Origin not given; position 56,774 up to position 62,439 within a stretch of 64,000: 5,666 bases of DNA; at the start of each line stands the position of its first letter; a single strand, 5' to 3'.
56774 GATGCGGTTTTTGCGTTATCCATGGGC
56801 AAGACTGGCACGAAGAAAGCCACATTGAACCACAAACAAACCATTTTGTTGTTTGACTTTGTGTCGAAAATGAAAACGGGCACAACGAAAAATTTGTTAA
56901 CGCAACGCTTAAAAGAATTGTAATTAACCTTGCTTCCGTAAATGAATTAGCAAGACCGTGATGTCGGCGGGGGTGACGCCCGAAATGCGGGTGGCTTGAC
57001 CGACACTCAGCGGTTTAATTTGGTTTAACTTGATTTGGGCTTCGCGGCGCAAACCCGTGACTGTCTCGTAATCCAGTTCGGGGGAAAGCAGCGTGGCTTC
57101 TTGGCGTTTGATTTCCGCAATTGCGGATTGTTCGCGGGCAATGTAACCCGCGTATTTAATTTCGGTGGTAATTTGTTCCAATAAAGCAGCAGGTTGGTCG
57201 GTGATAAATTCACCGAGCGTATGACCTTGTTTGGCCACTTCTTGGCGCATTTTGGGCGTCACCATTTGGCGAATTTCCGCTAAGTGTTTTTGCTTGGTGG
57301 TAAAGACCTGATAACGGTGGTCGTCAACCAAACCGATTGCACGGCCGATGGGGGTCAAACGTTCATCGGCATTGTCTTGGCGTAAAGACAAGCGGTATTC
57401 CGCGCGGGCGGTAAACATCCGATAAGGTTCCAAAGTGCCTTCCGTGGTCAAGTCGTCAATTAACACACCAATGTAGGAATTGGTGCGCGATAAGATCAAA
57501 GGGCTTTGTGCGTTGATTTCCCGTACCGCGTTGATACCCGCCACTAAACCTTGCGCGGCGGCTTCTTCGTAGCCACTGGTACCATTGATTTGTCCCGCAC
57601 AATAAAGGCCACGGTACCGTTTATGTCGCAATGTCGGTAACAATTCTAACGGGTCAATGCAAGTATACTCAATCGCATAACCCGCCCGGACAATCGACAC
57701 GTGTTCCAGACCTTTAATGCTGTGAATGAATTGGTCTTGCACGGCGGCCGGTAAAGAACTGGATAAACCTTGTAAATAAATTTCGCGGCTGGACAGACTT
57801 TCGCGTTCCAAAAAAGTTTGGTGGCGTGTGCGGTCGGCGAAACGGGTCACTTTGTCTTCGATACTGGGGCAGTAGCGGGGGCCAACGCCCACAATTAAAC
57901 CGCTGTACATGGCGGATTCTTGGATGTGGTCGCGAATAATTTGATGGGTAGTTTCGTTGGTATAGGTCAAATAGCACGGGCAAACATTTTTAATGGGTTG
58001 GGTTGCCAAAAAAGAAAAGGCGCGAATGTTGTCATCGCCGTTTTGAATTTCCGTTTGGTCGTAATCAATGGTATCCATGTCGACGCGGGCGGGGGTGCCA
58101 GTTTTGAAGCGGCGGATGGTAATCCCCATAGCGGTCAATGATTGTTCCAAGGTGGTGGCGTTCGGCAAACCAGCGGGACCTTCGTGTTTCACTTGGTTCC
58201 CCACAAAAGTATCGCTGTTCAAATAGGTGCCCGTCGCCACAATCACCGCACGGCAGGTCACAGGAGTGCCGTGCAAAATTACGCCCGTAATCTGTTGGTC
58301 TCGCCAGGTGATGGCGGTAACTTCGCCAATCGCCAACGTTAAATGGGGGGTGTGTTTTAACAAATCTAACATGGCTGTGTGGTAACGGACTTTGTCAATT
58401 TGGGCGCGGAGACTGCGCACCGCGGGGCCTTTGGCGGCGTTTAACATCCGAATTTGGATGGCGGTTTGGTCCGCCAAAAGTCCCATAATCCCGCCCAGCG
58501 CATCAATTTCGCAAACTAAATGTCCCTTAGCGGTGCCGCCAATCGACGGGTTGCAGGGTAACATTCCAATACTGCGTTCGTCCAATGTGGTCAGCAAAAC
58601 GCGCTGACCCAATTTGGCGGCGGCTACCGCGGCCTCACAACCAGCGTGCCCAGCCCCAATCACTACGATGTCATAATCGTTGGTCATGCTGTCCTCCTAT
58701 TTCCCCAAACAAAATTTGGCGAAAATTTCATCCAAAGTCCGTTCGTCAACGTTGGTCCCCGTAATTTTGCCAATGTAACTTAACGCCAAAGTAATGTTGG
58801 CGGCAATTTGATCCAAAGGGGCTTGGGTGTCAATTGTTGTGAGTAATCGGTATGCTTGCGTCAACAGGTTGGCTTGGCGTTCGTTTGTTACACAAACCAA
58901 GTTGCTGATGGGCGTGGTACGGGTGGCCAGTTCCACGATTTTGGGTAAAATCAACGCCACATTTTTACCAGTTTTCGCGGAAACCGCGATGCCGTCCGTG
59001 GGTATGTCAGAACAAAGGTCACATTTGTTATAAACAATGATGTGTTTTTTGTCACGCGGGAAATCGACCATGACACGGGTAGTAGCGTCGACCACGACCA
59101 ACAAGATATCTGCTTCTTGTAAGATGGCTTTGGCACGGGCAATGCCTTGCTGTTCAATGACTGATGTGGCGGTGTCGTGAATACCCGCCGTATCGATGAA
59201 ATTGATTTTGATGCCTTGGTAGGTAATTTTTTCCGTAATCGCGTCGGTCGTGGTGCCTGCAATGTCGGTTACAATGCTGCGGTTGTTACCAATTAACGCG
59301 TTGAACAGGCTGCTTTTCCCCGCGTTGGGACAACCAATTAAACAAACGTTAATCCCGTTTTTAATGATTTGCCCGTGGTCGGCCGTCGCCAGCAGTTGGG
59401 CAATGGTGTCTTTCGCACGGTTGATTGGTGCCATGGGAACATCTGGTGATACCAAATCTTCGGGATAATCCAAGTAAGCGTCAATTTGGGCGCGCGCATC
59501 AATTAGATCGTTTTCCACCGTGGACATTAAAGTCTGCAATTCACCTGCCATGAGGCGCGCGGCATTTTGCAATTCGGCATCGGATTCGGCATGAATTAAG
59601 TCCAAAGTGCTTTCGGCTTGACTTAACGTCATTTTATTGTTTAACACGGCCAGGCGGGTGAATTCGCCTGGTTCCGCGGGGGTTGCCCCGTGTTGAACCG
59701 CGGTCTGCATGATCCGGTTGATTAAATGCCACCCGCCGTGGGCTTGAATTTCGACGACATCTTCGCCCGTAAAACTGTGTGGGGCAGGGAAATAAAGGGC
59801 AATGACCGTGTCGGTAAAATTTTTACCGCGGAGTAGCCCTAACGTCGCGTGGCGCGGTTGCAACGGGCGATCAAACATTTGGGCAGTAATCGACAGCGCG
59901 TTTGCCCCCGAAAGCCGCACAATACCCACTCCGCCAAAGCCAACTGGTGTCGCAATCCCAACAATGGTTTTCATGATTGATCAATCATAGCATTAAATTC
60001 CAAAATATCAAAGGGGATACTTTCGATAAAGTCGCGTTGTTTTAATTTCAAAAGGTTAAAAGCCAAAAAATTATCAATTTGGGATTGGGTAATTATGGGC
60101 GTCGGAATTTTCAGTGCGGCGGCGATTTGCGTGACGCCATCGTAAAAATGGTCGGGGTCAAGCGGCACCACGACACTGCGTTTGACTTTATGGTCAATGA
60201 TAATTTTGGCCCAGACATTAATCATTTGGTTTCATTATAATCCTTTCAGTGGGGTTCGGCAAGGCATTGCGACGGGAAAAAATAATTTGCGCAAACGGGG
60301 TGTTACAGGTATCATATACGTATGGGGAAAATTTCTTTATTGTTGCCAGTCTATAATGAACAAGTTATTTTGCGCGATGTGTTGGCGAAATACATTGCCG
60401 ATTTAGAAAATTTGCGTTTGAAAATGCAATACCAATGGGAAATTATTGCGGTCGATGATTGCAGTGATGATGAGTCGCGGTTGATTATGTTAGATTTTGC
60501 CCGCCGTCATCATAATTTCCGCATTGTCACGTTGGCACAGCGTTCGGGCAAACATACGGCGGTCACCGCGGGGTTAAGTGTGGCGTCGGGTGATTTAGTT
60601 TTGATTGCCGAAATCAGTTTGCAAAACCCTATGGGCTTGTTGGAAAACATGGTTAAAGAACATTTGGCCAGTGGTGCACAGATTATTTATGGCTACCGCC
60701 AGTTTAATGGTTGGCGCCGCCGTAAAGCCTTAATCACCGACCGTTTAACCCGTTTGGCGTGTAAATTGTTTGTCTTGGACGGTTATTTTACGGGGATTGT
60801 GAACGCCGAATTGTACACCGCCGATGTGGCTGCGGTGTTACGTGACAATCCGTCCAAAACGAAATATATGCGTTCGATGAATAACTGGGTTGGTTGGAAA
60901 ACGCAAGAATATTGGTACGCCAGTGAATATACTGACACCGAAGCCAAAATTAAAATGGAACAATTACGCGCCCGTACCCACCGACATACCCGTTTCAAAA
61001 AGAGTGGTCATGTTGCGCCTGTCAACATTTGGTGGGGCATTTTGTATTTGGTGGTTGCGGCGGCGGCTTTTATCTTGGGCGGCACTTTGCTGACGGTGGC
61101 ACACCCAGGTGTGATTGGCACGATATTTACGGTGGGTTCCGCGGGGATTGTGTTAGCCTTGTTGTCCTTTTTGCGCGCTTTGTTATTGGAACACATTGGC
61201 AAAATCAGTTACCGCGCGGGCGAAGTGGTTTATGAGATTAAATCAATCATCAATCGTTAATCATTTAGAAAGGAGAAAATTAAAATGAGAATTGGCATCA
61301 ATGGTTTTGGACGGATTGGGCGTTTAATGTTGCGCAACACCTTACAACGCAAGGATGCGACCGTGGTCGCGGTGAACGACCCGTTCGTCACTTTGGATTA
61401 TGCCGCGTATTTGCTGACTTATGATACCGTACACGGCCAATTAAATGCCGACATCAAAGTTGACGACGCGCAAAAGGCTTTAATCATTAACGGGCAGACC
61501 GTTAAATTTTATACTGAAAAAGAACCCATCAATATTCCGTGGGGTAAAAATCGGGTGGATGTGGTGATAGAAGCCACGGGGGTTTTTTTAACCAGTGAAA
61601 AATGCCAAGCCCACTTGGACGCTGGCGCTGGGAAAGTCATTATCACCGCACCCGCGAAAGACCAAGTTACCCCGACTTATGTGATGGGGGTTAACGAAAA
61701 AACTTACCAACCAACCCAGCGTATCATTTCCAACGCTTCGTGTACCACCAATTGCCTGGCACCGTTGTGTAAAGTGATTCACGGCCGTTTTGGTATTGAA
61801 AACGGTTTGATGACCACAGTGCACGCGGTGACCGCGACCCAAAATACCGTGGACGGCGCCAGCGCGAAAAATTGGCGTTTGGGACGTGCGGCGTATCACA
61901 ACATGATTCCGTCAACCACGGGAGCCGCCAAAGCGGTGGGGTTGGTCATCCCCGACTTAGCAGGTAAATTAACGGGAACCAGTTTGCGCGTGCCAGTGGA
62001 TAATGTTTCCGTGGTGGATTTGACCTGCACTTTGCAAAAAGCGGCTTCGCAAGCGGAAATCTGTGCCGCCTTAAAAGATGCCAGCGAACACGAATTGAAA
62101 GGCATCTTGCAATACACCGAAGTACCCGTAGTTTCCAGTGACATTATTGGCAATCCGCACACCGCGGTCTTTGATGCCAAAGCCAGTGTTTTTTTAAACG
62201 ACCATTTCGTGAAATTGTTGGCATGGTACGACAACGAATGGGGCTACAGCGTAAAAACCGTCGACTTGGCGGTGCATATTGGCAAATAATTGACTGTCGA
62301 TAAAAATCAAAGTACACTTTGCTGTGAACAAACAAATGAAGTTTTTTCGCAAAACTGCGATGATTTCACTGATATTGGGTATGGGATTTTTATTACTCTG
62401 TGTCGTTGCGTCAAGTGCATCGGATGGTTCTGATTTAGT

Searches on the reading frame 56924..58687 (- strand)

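Call 24: search_protein_families(library=pfam, proteins=[window:56924-58687:-], max_evalue=0.001)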
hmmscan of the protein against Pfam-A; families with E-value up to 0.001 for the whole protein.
window:56924-58687:- (587 aa): 10 families
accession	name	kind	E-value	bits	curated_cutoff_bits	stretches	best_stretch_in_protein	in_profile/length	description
PF01134.28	GIDA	-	1.7e-150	501.9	22.1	1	6-393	1-389/391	Glucose inhibited division protein A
PF13932.14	SAM_GIDA_C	-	1.4e-21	76.5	27.1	1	525-580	2-57/57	tRNA modifying enzyme MnmG/GidA C-terminal helical bundle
PF07992.20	Pyr_redox_2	-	7e-08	32.7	26.1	1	5-155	1-110/291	Pyridine nucleotide-disulphide oxidoreductase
PF12831.13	FAD_oxidored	-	8.2e-08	32.4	27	1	6-153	1-145/416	FAD dependent oxidoreductase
PF21680.2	GIDA_C_1st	-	8.3e-06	26.9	24.7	0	496-520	73-96/96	tRNA modifying enzyme MnmG/GidA C-terminal helical domain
PF01266.30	DAO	-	5.9e-05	23.2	27.9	0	6-32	1-27/353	FAD dependent oxidoreductase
PF00890.30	FAD_binding_2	-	0.00018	21.3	20.4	1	6-36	1-31/414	FAD binding domain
PF03486.20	HI0933_like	-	0.00028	20.9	50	0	6-33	2-29/244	HI0933-like protein Rossmann domain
PF00070.33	Pyr_redox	-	0.00039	21.3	22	0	7-33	2-28/82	Pyridine nucleotide-disulphide oxidoreductase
PF13738.12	Pyr_redox_3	-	0.00059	19.6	30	0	3-35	163-195/305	Pyridine nucleotide-disulphide oxidoreductase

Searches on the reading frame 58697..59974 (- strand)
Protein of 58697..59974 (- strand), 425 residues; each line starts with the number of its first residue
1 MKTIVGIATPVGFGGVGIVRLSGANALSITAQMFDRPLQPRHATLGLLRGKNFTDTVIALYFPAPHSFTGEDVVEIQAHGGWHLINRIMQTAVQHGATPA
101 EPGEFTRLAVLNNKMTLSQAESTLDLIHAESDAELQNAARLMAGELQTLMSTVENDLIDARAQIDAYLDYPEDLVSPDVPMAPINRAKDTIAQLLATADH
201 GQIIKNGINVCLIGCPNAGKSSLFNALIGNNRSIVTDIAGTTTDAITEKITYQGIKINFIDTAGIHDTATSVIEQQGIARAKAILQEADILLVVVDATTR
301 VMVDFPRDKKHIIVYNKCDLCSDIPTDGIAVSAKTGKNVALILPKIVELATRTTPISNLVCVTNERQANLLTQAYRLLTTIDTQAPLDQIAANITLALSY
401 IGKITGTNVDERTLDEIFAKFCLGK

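Call 24: search_protein_families(library=pfam, proteins=[window:58697-59974:-], max_evalue=0.001)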
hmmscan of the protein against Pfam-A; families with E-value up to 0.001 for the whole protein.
window:58697-59974:- (425 aa): 7 families
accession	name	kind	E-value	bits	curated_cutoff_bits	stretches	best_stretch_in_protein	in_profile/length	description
PF12631.12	MnmE_helical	-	2.2e-39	136.2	40.1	1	117-422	1-211/211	MnmE helical domain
PF10396.14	TrmE_N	-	2.9e-34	118.2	29.8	1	3-114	1-117/117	GTP-binding protein TrmE N-terminus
PF01926.29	MMR_HSR1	-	4.3e-25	88.5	21.9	1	209-317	1-113/113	50S ribosome-binding GTPase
PF02421.24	FeoB_N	-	1.9e-14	53.9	27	1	209-299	2-90/156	Ferrous iron transport protein B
PF04548.22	AIG1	-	7.9e-06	25.8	27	1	209-300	2-95/212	AIG1 family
PF00350.29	Dynamin_N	-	5e-05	23.8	27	0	210-247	1-36/168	Dynamin family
PF00009.33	GTP_EFTU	-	0.00012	22.2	26.5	0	208-374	4-182/188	Elongation factor Tu GTP binding domain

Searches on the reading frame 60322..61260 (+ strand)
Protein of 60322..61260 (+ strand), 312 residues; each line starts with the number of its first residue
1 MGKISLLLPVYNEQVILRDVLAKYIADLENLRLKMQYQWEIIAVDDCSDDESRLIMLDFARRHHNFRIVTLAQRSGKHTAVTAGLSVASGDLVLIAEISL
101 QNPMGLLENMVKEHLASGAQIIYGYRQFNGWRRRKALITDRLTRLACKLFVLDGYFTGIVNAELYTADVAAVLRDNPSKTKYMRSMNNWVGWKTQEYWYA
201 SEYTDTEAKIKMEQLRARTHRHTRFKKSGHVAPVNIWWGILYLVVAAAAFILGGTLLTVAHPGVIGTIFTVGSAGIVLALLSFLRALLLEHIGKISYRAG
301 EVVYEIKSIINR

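Call 24: search_protein_families(library=pfam, proteins=[window:60322-61260:+], max_evalue=0.001)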
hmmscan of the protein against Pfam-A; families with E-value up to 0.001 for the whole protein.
window:60322-61260:+ (312 aa): 1 family
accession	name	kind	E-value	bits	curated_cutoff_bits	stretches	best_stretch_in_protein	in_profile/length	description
PF00535.33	Glycos_transf_2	-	1.2e-18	68.1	23.3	1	5-133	1-122/168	Glycosyl transferase family 2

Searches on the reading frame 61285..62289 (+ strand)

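Call 24: search_protein_families(library=pfam, proteins=[window:61285-62289:+], max_evalue=0.001)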
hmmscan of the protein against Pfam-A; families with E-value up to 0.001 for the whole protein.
window:61285-62289:+ (334 aa): 2 families
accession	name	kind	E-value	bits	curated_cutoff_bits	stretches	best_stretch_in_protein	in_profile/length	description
PF02800.25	Gp_dh_C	-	3.4e-64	215.6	24.4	1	158-315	1-158/158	Glyceraldehyde 3-phosphate dehydrogenase, C-terminal domain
PF00044.30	Gp_dh_N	-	1.3e-34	118.9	31.7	1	1-103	1-100/101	Glyceraldehyde 3-phosphate dehydrogenase, NAD binding domain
